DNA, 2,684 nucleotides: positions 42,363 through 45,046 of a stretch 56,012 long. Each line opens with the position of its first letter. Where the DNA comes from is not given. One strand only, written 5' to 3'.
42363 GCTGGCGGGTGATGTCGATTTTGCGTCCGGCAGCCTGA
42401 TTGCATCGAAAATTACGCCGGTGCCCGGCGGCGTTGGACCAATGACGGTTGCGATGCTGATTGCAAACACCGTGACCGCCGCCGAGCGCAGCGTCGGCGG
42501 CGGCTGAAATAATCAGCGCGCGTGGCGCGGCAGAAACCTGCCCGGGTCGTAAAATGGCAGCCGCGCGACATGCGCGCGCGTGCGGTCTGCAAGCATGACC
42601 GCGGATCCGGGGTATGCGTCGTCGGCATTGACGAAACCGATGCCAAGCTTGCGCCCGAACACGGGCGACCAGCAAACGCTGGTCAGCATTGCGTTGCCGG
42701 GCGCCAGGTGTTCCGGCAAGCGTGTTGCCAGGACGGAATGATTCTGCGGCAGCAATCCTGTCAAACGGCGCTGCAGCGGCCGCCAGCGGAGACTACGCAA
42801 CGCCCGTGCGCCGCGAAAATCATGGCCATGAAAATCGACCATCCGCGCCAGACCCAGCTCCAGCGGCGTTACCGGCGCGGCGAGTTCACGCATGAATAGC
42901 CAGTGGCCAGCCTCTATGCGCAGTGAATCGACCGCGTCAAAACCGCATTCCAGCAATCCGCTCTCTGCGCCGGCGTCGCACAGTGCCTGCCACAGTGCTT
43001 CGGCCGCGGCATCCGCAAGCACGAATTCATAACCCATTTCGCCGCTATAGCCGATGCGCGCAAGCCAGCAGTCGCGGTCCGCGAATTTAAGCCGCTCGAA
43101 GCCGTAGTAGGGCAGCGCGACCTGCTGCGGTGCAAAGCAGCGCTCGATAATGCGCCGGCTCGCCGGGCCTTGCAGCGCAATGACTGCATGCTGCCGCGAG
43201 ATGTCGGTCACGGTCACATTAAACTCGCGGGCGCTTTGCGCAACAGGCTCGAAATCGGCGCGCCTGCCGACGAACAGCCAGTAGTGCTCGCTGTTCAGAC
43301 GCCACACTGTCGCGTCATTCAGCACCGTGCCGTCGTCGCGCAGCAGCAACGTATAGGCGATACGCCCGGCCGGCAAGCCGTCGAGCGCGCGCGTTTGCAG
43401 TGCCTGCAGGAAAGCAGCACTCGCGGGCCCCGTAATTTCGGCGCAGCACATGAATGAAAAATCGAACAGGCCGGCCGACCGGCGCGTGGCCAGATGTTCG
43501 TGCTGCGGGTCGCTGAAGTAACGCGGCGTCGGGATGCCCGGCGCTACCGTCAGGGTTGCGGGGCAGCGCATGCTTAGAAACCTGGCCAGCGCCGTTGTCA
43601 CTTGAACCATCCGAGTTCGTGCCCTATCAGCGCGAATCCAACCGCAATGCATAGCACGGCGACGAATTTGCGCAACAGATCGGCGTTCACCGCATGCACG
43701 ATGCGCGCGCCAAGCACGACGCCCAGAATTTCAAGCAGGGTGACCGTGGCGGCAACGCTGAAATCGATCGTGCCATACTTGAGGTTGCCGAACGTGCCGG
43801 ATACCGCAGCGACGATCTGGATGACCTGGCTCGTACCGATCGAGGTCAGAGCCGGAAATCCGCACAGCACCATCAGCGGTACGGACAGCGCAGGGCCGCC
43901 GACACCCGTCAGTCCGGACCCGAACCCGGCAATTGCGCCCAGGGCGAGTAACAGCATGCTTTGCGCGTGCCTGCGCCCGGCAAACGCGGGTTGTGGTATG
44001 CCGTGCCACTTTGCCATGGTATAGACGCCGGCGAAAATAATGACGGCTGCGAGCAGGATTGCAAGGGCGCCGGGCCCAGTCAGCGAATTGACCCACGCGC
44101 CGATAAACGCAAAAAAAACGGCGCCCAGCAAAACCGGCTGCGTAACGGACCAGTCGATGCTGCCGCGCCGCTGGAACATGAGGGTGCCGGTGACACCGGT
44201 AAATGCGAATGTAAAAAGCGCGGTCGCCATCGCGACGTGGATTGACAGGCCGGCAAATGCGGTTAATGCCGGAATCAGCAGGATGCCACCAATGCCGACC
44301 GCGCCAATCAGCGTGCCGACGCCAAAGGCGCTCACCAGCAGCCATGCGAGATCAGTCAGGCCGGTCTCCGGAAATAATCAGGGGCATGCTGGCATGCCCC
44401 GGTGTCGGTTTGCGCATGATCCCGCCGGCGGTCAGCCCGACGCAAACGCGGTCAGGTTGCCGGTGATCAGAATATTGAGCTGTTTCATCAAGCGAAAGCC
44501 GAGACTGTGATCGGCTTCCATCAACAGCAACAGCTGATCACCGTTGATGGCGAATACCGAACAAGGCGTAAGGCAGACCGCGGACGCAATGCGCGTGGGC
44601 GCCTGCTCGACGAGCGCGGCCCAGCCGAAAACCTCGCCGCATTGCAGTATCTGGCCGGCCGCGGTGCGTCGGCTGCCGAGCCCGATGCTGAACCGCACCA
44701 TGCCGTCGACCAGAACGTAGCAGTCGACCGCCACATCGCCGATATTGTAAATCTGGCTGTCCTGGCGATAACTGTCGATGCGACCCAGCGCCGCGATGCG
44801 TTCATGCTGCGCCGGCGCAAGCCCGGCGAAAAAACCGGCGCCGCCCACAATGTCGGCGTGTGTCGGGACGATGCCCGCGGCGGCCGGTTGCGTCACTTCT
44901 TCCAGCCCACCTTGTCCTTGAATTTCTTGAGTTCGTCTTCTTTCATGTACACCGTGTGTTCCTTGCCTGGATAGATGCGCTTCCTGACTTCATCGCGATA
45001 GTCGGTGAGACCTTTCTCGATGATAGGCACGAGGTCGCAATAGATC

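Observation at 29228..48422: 19-kb sigma-54-controlled island: Rieske oxygenase, ABC importer, THF-C1 enzymes and sulfite handling; a candidate C1-organosulfonate (methanesulfonate-like) catabolic system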

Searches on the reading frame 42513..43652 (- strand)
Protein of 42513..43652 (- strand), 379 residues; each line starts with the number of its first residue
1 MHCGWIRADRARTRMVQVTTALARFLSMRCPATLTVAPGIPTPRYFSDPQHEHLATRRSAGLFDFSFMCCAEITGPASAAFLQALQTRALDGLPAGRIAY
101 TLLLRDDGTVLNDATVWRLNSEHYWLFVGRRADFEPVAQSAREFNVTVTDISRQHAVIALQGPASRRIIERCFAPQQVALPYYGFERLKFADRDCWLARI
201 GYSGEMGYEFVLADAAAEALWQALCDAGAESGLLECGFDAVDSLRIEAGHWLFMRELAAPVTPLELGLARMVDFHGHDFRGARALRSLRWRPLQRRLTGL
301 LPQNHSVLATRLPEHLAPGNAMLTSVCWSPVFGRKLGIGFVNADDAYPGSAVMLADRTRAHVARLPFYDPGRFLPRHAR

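Call 4: search_protein_families(library=pfam, proteins=[window:42513-43652:-])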
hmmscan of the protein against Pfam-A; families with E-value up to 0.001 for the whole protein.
window:42513-43652:- (379 aa): 2 families
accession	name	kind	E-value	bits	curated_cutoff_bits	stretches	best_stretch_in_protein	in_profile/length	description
PF01571.26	GCV_T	-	6.6e-63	212.8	25.6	1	33-270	11-254/255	Aminomethyltransferase folate-binding domain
PF08669.17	GCV_T_C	-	8.9e-06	26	25.9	1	295-369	1-80/80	Glycine cleavage T-protein C-terminal barrel domain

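Call 6: search_protein_families(library=ncbifam, proteins=[window:42513-43652:-], max_evalue=0.00001)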
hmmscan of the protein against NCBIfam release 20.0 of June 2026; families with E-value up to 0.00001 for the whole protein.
window:42513-43652:- (379 aa): 8 families
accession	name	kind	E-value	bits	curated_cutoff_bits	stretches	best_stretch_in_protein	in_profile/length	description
NF001567.0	PRK00389.1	subfamily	1e-59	202.3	300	1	43-370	28-355/359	glycine cleavage system aminomethyltransferase GcvT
TIGR00528.1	gcvT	equivalog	1.2e-48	165.9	235.85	1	29-360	12-349/362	glycine cleavage system aminomethyltransferase GcvT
NF053776.1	TmaoDeMthMsil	equivalog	6.7e-48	163.8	1100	1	48-373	417-759/763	trimethylamine N-oxide demethylase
TIGR01372.1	soxA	subfamily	1.2e-45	155.8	1164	1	50-370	647-989/996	sarcosine oxidase subunit alpha family protein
NF010093.0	PRK13579.1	equivalog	2.3e-39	135.3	459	1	51-368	43-364/371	glycine cleavage system aminomethyltransferase GcvT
NF009133.0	PRK12486.1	equivalog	3e-30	105.4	410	1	43-351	38-349/369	dimethylsulfoniopropionate demethylase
NF047633.1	SyrngDmethDesA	equivalog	9.4e-17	60.6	800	1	35-249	24-248/453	syringate O-demethylase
NF047885.1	VanMgalDeMLigM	equivalog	1.5e-11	43.9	580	1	43-250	29-250/461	vanillate/3-O-methylgallate O-demethylase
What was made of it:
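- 42513..43652 (-): GcvT-like folate-binding aminomethyltransferase-family protein (the true start is probably 40-80 nt downstream of 43652). GCV_T and GCV_T_C domains; below the GcvT equivalog cutoffs (calls 4, 6).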

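Call 61: search_solved_structures(query=window:42513-43652:-, max_evalue=1e-10, show_alignments=0)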
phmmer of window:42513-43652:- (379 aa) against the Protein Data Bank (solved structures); distinct sequences matched with E-value up to 1e-10: 18.
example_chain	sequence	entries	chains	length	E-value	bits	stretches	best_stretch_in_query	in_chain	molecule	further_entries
1yx2_A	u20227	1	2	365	4.5e-39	137.9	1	41-368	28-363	Aminomethyltransferase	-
1woo_A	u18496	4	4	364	5.3e-33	117.9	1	38-344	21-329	Aminomethyltransferase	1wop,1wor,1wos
9q5a_A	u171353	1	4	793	1.1e-29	107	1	45-376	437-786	Trimethylamine N-oxide Demethylase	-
9q59_A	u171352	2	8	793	1.1e-29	107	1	45-376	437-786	trimethylamine N-oxide demethylase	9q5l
1vlo_A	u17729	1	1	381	6.7e-29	104.4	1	30-341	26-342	Aminomethyltransferase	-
3a8i_A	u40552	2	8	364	6.8e-29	104.4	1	30-340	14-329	Aminomethyltransferase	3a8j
3a8k_A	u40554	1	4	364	3.3e-28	102.2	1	30-340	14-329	Aminomethyltransferase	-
3gir_A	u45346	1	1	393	4.5e-24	88.6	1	51-357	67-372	Aminomethyltransferase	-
1v5v_A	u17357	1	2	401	4.8e-23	85.2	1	39-373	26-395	aminomethyltransferase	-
1wsr_A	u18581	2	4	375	5.1e-21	78.5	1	43-368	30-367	Aminomethyltransferase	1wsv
3tfh_A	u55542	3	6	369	1.8e-20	76.7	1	36-367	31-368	GcvT-like Aminomethyltransferase protein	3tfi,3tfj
1pj5_A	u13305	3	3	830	1.6e-19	73.6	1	52-370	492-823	N,N-dimethylglycine oxidase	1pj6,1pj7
2gag_A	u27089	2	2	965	1.9e-18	70.1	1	52-317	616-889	heterotetrameric sarcosine oxidase alpha-subunit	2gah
3gsi_A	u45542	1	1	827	2.1e-18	69.9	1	52-370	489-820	N,N-dimethylglycine oxidase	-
1vrq_A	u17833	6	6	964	2.7e-18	69.5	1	52-339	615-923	Sarcosine oxidase alpha subunit | Subunit alpha of sarcosine oxidase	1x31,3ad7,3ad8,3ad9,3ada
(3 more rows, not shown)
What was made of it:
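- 42513..43652 (-): PDB relatives include the THF domains of TMAO demethylase and dimethylglycine oxidase (call 61).
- GcvT-like proteins often accompany demethylases (calls 6, 61).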

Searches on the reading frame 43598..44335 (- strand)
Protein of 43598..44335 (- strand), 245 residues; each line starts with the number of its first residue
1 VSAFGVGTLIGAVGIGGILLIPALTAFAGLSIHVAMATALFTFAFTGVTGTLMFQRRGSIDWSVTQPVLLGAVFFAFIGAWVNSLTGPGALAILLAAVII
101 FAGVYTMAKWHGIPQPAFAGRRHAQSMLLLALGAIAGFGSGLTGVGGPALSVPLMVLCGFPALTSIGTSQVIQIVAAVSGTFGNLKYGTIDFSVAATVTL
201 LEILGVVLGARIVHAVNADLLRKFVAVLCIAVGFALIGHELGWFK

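Call 4: search_protein_families(library=pfam, proteins=[window:43598-44335:-])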
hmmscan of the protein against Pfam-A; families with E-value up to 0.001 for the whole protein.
window:43598-44335:- (245 aa): 1 family
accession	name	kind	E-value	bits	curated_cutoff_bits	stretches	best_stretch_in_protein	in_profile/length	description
PF01925.25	TauE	-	2.3e-36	126.1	32.6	1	3-235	5-236/237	Sulfite exporter TauE/SafE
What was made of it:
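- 43598..44335 (-): TauE/SafE-family sulfite exporter. PF01925 126 bits (call 4).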

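Call 6: search_protein_families(library=ncbifam, proteins=[window:43598-44335:-], max_evalue=0.00001)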
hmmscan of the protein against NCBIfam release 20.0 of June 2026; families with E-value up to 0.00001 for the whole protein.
window:43598-44335:- (245 aa): 1 family
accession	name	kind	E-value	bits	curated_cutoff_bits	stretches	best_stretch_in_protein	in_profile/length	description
NF007909.0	PRK10621.1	equivalog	2.1e-13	50.2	383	1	127-235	13-120/266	hypothetical protein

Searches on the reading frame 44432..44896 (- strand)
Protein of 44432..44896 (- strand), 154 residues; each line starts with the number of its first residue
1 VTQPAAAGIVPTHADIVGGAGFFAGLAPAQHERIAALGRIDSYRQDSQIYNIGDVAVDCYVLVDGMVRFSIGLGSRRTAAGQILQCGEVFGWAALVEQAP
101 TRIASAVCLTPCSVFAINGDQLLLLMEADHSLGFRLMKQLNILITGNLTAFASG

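Call 4: search_protein_families(library=pfam, proteins=[window:44432-44896:-])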
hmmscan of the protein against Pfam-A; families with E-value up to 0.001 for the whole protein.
window:44432-44896:- (154 aa): 1 family
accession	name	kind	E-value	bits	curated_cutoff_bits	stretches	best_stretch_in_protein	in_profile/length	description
PF00027.35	cNMP_binding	-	3.8e-13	49.7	27.5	1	42-128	3-88/89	Cyclic nucleotide-binding domain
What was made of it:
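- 44432..44896 (-): Stand-alone atypical cNMP-binding-like protein (154 aa). PF00027 domain (call 4).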

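Call 6: search_protein_families(library=ncbifam, proteins=[window:44432-44896:-], max_evalue=0.00001)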
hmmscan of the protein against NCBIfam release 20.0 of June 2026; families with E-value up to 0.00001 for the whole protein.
window:44432-44896:- (154 aa): 1 family
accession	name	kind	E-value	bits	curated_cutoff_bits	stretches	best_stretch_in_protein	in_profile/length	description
NF006901.0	PRK09392.1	equivalog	1.5e-06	27.7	211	1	21-140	13-130/236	transcriptional activator FtrB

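Call 57: find_homologous_proteins(query=window:44432-44896:-, max_evalue=1e-10)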
Query window:44432-44896:- (154 aa): 161 proteins with E <= 1e-10 among 302 candidates; the best 120 are listed.
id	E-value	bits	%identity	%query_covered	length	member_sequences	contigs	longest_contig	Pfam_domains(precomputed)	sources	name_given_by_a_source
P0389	2.3e-95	334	100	100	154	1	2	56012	PF00027.36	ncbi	-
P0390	2.2e-81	289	86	100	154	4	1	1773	PF00027.36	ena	-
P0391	7.2e-78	277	85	100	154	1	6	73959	PF00027.36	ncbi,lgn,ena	-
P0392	1.1e-74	267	80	100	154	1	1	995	PF00027.36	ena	-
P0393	1.6e-74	267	81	100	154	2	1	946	PF00027.36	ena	-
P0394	7.8e-74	264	81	97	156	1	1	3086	PF00027.36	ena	-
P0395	8.9e-74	264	79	100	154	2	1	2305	PF00027.36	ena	-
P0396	2.6e-73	263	77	100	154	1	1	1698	PF00027.36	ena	-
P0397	2.8e-73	263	79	100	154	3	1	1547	PF00027.36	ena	-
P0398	8.7e-73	261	77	100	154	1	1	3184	PF00027.36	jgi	jgi:CRP-like cAMP-binding protein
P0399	1.6e-72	260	79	97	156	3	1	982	PF00027.36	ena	-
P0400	3.3e-72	259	78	100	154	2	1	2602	PF00027.36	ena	-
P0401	6.8e-72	258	77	100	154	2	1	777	PF00027.36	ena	-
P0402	1.6e-71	257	77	100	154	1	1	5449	PF00027.36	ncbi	ncbi:MAG: cyclic nucleotide-binding domain-containing protein [Betaproteobacteria bacterium]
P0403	1.7e-71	257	79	100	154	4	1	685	PF00027.36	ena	-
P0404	1.9e-71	257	77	100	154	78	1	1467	PF00027.36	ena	-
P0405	2.2e-71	256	79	100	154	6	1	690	PF00027.36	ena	-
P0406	2.3e-71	256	77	100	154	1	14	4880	PF00027.36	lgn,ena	-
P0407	4.4e-71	255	77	100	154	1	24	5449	PF00027.36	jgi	jgi:CRP-like cAMP-binding protein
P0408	5.8e-71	255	77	100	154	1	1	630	PF00027.36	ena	-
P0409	5.9e-71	255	77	100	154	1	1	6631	PF00027.36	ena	-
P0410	1.1e-70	254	77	100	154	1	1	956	PF00027.36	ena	-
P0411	1.1e-70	254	76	100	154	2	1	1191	PF00027.36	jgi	-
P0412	1.2e-70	254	77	100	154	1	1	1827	PF00027.36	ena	-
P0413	1.2e-70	254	77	100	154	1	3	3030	PF00027.36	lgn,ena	-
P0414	2.2e-70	253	76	100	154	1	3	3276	PF00027.36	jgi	-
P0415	7.0e-70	252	76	100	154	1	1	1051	PF00027.36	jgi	-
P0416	9.4e-70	251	78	100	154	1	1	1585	PF00027.36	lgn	-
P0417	1.2e-69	251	78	100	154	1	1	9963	PF00027.36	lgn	-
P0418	1.8e-69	250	76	100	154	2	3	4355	PF00027.36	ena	-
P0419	2.6e-69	250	76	100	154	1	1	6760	PF00027.36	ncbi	ncbi:MAG: cyclic nucleotide-binding domain-containing protein [Burkholderiales bacterium]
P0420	3.3e-69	249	74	100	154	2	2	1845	PF00027.36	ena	-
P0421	3.6e-69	249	75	100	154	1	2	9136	PF00027.36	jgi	-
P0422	3.9e-69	249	75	100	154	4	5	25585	PF00027.36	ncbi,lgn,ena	-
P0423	5.4e-69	249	76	100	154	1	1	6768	PF00027.36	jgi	-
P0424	5.7e-69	249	76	100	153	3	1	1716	PF00027.36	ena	-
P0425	6.9e-69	248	79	95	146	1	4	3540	PF00027.36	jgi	jgi:toluene monooxygenase system ferredoxin subunit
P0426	7.6e-69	248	76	100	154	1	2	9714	PF00027.36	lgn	-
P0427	7.9e-69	248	76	100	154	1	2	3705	PF00027.36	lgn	-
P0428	1.3e-68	247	73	100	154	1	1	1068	PF00027.36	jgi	jgi:CRP-like cAMP-binding protein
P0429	1.8e-68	247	78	95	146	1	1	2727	PF00027.36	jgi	-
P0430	2.0e-68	247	76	100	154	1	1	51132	PF00027.36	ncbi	-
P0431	2.3e-68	247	75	100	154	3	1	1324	PF00027.36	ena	-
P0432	3.5e-68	246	78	95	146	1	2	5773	PF00027.36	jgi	-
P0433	5.1e-68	245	76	100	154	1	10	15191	PF00027.36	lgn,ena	-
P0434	5.3e-68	245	76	99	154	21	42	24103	PF00027.36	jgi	jgi:toluene monooxygenase system ferredoxin subunit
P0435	3.2e-67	243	74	100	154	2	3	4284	PF00027.36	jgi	jgi:toluene monooxygenase system ferredoxin subunit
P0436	3.5e-67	243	74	100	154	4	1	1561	PF00027.36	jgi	jgi:toluene monooxygenase system ferredoxin subunit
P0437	5.5e-67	242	77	95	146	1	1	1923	PF00027.36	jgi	-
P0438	7.5e-67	242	76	91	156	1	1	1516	PF00027.36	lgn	-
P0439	9.4e-67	241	76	94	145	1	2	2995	PF00027.36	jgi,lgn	jgi:CRP-like cAMP-binding protein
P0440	1.3e-66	241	77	94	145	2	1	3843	PF00027.36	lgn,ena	-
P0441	1.4e-66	241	77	95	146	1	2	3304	PF00027.36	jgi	-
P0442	4.9e-66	239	73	100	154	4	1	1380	PF00027.36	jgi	jgi:CRP-like cAMP-binding protein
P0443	1.3e-65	238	72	100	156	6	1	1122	PF00027.36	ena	-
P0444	6.1e-65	235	75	97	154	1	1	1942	PF00027.36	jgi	jgi:toluene monooxygenase system ferredoxin subunit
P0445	2.5e-64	234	88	79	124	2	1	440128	PF00027.36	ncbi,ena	-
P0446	2.1e-60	221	68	100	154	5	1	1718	PF00027.36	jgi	-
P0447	3.2e-60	220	67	100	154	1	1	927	PF00027.36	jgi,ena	-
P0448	6.7e-57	209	66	100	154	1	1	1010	PF00027.36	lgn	-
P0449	7.3e-57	209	69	91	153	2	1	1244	PF00027.36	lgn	-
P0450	1.2e-56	209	65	100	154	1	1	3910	PF00027.36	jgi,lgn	jgi:toluene monooxygenase system ferredoxin subunit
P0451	3.1e-56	207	65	100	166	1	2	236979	PF00027.36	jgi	jgi:CRP-like cAMP-binding protein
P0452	3.3e-56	207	63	100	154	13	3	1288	PF00027.36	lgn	-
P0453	3.7e-56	207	62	100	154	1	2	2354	PF00027.36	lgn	-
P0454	2.2e-55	204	67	91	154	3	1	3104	PF00027.36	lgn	-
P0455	1.1e-54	202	66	90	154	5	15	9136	PF00027.36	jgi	jgi:CRP-like cAMP-binding protein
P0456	1.8e-54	202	62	100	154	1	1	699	PF00027.36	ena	-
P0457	3.4e-54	201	60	100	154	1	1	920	PF00027.36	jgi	jgi:CRP-like cAMP-binding protein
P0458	5.9e-54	200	61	100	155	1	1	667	PF00027.36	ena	-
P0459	6.1e-54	200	63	98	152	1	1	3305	PF00027.36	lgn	-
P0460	6.6e-54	200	65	94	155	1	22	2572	PF00027.36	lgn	-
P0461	7.0e-54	200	67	91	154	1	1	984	PF00027.36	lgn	-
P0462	9.1e-54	199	66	91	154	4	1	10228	PF00027.36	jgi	jgi:toluene monooxygenase system ferredoxin subunit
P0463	1.5e-53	199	62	100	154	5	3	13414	PF00027.36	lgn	-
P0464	1.6e-53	198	61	100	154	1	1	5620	PF00027.36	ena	-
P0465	2.3e-53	198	65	92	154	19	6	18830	PF00027.36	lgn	-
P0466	2.6e-53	198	63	99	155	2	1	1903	PF00027.36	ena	-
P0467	2.7e-53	198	61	100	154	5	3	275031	PF00027.36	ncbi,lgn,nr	ncbi:MAG: cyclic nucleotide-binding domain-containing protein [Burkholderiales bacterium]|nr:cyclic 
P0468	4.3e-53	197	61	100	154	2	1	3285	PF00027.36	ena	-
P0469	5.1e-53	197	61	98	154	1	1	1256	PF00027.36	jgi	jgi:CRP-like cAMP-binding protein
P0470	5.7e-53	197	62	100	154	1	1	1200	PF00027.36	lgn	-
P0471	9.8e-53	196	60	100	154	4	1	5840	PF00027.36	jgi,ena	-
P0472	1.6e-52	195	60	100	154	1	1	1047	PF00027.36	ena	-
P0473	1.7e-52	195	65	94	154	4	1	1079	PF00027.36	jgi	jgi:CRP-like cAMP-binding protein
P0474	1.7e-52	195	62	94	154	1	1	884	PF00027.36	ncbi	-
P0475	1.8e-52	195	60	98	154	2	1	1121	PF00027.36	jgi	-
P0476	1.9e-52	195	60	100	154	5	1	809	PF00027.36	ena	-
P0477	2.3e-52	195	65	91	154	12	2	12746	PF00027.36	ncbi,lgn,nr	ncbi:MAG TPA: cyclic nucleotide-binding domain-containing protein [Burkholderiales bacterium]|nr:cyc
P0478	2.4e-52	195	61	100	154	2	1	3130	PF00027.36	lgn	-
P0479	3.5e-52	194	62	100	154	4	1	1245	PF00027.36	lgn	-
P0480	3.5e-52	194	62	98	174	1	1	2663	PF00027.36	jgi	jgi:CRP-like cAMP-binding protein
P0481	3.7e-52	194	61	100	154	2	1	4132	PF00027.36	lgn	-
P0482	5.8e-52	193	62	95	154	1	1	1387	PF00027.36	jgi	-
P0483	1.1e-51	193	61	94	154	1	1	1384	PF00027.36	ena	-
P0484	1.3e-51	192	60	98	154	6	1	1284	PF00027.36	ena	-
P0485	2.3e-51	191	62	100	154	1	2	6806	PF00027.36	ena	-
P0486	2.4e-51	191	64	92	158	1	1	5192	PF00027.36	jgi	jgi:CRP-like cAMP-binding protein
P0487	3.0e-51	191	61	98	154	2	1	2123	PF00027.36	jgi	jgi:toluene monooxygenase system ferredoxin subunit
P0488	3.7e-51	191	62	93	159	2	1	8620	PF00027.36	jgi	jgi:toluene monooxygenase system ferredoxin subunit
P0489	3.8e-51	191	61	93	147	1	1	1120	PF00027.36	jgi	jgi:CRP-like cAMP-binding protein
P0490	4.2e-51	191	68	86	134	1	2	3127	PF00027.36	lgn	-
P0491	9.0e-51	190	64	92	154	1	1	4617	PF00027.36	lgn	-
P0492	1.4e-50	189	62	92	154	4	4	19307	PF00027.36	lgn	-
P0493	1.8e-50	189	63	92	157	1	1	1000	PF00027.36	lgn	-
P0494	5.6e-50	187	60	93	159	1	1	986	PF00027.36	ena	-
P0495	5.9e-50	187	58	95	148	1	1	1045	PF00027.36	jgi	jgi:CRP-like cAMP-binding protein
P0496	1.2e-49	186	60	100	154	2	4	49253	PF00027.36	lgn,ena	-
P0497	1.2e-49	186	59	95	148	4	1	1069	PF00027.36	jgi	jgi:toluene monooxygenase system ferredoxin subunit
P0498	1.6e-49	185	72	80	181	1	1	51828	PF00027.36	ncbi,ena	-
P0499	1.7e-49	185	56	100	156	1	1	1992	PF00027.36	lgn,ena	-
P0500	1.7e-49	185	56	100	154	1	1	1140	PF00027.36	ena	-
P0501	2.6e-49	185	59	100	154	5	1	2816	PF00027.36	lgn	-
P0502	6.8e-49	183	64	92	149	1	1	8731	PF00027.36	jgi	jgi:CRP-like cAMP-binding protein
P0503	8.5e-49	183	57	100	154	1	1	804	PF00027.36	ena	-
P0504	1.4e-48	182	56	100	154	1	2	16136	PF00027.36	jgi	jgi:toluene monooxygenase system ferredoxin subunit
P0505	1.8e-48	182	58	100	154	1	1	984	PF00027.36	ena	-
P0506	1.9e-48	182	57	95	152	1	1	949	PF00027.36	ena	-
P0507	2.2e-48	182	58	100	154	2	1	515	PF00027.36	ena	-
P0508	2.9e-48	181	58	100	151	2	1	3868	PF00027.36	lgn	-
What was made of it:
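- Tried and rejected: It gave no view of other architectures (call 57).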

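Call 76: search_solved_structures(query=window:44432-44896:-, max_evalue=0.001, show_alignments=2)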
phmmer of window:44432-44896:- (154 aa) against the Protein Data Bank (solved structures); distinct sequences matched with E-value up to 0.001: 5.
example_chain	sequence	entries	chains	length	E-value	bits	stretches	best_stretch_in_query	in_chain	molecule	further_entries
4ev0_A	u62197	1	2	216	2.5e-05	27.4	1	19-126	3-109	Transcription regulator, Crp family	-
3mdp_A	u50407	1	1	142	9.7e-05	25.5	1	22-141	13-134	Cyclic nucleotide-binding domain (CNMP-BD) protein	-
3r6s_A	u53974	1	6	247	0.00038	23.6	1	15-131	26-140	transcription regulator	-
4byy_A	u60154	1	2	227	0.0005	23.2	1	15-131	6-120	TRANSCRIPTIONAL REGULATOR, CRP/FNR FAMILY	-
4cyd_A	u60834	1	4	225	0.00053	23.1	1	15-131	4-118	PROBABLE TRANSCRIPTION REGULATOR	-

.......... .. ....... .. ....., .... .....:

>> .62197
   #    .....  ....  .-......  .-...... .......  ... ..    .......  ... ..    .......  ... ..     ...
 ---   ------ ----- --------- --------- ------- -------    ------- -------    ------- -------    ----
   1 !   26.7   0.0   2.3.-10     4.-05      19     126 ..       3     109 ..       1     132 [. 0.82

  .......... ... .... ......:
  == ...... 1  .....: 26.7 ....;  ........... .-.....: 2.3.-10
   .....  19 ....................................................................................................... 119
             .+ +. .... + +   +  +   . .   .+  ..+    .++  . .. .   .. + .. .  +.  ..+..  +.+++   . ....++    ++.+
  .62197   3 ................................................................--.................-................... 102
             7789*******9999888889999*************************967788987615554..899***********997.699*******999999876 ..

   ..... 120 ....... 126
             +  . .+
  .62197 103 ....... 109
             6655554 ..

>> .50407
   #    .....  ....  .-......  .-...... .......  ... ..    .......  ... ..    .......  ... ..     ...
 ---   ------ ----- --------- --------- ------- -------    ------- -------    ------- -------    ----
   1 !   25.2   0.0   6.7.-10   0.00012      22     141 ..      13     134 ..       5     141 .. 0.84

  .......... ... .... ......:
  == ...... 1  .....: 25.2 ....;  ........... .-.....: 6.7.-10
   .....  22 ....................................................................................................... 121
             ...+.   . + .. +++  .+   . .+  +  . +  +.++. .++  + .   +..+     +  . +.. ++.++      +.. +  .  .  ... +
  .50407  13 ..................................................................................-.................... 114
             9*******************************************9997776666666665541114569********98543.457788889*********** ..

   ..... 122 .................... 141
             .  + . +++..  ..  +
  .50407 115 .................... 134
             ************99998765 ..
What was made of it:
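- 44432..44896 (-): In the phosphate-binding cassette the canonical Glu is Trp and Arg-Ser/Thr is Arg-Ile (call 76).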
